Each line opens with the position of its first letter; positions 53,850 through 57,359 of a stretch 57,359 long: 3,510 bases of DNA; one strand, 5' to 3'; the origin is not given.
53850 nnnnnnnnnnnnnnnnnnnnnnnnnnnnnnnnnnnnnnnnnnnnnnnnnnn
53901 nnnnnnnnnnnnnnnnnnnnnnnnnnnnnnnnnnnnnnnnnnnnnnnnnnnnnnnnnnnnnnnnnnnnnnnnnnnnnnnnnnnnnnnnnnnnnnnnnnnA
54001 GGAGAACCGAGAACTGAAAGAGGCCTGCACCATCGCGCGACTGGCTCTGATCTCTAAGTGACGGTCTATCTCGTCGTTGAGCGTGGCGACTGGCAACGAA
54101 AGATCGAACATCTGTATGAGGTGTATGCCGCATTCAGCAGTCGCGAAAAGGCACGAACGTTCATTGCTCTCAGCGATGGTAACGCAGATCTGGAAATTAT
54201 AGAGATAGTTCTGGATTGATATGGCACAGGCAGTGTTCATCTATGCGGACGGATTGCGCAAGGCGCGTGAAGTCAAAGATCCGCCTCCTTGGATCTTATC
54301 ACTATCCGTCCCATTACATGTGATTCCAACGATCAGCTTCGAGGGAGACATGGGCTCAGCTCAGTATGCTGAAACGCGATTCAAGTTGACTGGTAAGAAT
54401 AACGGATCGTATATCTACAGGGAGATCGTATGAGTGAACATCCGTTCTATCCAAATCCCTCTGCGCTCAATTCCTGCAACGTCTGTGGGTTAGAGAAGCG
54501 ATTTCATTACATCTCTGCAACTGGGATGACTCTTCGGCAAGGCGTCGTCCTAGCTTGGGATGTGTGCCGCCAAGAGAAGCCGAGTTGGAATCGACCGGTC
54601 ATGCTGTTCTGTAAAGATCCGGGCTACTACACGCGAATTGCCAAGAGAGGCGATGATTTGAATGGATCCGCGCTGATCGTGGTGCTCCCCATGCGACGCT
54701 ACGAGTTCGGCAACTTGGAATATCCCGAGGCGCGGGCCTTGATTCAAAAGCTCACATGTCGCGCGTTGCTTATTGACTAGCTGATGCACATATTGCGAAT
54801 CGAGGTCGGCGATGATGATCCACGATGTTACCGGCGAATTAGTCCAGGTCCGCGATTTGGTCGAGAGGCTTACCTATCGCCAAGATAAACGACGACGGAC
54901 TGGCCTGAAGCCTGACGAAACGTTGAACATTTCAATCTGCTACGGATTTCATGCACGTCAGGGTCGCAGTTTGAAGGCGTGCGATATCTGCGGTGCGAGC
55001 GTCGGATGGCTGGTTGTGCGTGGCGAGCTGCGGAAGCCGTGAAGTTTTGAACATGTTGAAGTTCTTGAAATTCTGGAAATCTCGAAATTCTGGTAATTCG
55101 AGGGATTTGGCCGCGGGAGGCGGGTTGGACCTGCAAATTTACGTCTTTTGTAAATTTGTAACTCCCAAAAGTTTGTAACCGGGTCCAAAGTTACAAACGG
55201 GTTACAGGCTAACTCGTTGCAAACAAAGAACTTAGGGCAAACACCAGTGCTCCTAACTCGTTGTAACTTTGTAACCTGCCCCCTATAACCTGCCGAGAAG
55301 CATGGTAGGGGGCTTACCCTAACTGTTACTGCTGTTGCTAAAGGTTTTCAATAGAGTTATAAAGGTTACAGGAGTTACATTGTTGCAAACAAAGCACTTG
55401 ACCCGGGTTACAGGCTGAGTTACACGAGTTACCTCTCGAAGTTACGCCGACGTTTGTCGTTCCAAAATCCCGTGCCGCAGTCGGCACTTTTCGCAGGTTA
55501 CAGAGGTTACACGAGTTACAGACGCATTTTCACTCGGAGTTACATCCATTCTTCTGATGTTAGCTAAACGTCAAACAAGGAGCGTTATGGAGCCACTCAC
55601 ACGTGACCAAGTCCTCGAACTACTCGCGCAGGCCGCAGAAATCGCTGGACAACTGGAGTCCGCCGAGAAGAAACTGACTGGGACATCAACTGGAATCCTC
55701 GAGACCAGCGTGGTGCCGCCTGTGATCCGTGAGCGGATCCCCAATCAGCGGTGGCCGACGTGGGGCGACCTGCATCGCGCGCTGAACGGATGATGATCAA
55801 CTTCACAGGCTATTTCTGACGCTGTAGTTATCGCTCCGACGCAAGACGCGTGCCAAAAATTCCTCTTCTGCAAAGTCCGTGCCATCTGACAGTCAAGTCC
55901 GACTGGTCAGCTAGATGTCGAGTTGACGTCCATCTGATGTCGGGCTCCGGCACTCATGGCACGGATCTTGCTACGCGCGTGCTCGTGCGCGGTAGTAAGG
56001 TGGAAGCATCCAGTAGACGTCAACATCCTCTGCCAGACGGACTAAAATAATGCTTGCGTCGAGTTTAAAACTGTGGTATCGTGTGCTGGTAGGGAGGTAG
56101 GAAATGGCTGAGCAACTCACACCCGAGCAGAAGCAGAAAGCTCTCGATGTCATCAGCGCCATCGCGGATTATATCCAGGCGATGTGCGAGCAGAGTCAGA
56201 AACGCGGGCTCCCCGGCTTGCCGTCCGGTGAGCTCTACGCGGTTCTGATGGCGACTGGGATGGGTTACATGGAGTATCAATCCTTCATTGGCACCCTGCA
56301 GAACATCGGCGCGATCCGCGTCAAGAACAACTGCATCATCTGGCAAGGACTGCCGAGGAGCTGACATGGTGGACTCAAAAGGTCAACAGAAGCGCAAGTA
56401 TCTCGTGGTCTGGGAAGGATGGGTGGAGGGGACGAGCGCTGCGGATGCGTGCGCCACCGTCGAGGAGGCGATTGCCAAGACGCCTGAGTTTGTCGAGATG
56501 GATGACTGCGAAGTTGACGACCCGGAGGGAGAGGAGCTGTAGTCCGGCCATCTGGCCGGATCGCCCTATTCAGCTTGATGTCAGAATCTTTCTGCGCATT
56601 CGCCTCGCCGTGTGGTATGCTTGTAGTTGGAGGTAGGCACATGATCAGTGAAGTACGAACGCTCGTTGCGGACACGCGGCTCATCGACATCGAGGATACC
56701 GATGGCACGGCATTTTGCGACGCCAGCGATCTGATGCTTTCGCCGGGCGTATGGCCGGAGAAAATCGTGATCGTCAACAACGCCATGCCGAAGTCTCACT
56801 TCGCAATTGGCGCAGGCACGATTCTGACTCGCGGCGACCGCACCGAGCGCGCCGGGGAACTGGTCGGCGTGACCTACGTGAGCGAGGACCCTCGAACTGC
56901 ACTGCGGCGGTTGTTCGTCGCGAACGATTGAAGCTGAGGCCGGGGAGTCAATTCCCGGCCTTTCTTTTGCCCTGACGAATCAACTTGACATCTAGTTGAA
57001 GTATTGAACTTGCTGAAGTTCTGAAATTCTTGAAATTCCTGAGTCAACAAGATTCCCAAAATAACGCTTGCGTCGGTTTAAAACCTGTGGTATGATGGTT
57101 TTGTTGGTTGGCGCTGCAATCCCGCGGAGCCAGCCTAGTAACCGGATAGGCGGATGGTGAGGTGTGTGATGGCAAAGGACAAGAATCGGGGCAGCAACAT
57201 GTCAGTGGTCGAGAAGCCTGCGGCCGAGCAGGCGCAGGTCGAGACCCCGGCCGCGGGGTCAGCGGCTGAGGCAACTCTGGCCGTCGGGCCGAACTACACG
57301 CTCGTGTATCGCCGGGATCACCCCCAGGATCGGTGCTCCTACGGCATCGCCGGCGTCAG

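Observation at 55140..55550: ~400-bp non-coding iteron array built from GTTAC(A) units: candidate replication origin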

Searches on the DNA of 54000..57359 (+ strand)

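Call 4: search_dna_similar(query=window:54000-57359:+, collection=phages, mode=distant)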
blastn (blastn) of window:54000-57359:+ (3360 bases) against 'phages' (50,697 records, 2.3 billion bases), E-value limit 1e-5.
No match.

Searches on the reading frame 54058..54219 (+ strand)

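Call 33: search_protein_families(library=pfam, max_evalue=0.05, proteins=[window:54058-54219:+])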
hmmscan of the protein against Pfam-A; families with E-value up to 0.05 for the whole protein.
window:54058-54219:+ (53 aa): 1 family
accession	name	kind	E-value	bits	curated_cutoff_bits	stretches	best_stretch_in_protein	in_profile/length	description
PF24024.1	DUF7336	-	0.0021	18.3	25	1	1-50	1-46/60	Domain of unknown function (DUF7336)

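Call 34: search_protein_families(library=phrogs, max_evalue=0.01, proteins=[window:54058-54219:+])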
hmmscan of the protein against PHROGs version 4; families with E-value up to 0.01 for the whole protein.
window:54058-54219:+ (53 aa): 0 families

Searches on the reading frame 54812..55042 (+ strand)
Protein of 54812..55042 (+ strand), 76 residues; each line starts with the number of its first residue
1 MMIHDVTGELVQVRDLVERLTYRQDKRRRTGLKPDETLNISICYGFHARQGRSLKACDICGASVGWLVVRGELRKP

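Call 33: search_protein_families(library=pfam, max_evalue=0.05, proteins=[window:54812-55042:+])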
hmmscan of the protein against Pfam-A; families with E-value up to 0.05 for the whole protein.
window:54812-55042:+ (76 aa): 1 family
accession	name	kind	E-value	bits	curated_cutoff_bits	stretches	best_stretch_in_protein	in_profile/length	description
PF11519.13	DUF3222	-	0.031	14.7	25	1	51-73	29-51/75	Protein of unknown function (DUF3222)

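Call 34: search_protein_families(library=phrogs, max_evalue=0.01, proteins=[window:54812-55042:+])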
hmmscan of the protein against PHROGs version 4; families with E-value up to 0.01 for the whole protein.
window:54812-55042:+ (76 aa): 0 families
